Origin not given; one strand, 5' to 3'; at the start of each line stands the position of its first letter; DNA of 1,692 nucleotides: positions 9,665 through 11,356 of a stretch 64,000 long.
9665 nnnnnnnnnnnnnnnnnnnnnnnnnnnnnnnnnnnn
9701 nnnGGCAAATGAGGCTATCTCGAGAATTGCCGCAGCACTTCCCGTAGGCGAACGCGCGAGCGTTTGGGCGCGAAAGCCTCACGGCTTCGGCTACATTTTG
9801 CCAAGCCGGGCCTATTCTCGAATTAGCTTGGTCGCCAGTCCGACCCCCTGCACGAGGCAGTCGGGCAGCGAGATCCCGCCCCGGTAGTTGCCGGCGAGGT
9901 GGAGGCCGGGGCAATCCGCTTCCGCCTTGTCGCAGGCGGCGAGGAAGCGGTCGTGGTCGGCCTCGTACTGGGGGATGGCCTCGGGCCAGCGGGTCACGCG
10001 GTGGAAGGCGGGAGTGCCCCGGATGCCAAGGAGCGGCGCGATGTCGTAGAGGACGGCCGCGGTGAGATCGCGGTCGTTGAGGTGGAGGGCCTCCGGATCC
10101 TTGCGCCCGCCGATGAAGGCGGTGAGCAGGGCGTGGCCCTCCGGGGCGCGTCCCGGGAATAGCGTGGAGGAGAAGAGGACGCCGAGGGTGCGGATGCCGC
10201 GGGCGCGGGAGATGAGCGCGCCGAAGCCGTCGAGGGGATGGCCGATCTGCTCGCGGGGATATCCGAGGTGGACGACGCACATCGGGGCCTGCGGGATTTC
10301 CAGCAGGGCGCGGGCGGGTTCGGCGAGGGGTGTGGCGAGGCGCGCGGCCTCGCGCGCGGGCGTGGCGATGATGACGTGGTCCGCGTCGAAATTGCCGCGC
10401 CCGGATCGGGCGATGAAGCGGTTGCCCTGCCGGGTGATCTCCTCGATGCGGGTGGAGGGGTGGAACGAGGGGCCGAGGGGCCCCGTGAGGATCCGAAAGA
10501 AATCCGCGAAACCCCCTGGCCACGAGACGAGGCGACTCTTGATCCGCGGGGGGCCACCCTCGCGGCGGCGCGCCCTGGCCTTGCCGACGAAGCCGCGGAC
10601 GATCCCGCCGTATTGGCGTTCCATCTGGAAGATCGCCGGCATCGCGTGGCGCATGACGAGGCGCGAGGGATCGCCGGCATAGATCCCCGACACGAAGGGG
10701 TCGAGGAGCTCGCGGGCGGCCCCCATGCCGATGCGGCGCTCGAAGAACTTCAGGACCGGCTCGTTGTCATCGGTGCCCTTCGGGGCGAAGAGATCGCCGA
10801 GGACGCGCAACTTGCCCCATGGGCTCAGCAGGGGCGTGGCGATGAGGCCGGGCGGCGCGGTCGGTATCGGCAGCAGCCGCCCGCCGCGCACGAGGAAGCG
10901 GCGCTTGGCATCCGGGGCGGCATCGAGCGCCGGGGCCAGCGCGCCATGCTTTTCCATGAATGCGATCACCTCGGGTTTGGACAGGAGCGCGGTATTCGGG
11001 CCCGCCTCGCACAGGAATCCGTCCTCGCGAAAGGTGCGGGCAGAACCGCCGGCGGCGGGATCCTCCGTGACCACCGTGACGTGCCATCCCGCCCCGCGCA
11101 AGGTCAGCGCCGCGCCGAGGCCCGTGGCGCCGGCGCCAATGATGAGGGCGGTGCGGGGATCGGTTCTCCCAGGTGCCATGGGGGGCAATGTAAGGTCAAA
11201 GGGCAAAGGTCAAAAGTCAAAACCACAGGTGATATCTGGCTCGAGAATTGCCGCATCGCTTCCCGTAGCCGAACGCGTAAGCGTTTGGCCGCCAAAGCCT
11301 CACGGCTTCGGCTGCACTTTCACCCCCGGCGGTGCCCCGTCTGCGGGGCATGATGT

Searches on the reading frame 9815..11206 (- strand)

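Call 26: search_protein_families(library=pfam, proteins=[window:9815-11206:-], max_evalue=0.001)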
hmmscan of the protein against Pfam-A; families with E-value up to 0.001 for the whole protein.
window:9815-11206:- (464 aa): 6 families
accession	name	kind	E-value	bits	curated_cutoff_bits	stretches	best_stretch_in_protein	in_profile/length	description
PF01593.30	Amino_oxidase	-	3.7e-49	168.6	19.8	1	28-456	2-437/443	Flavin containing amine oxidoreductase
PF13450.12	NAD_binding_8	-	3.1e-09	37.4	21.9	1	22-85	1-66/68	NAD(P)-binding Rossmann-like domain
PF01266.30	DAO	-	5.9e-08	33.1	27.9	1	21-57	3-41/353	FAD dependent oxidoreductase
PF13738.12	Pyr_redox_3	-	4.3e-06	26.6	30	0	21-62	1-42/305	Pyridine nucleotide-disulphide oxidoreductase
PF00890.30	FAD_binding_2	-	0.00028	20.6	20.4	1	20-55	2-37/414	FAD binding domain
PF07992.20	Pyr_redox_2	-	0.00038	20.4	26.1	0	18-48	143-173/291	Pyridine nucleotide-disulphide oxidoreductase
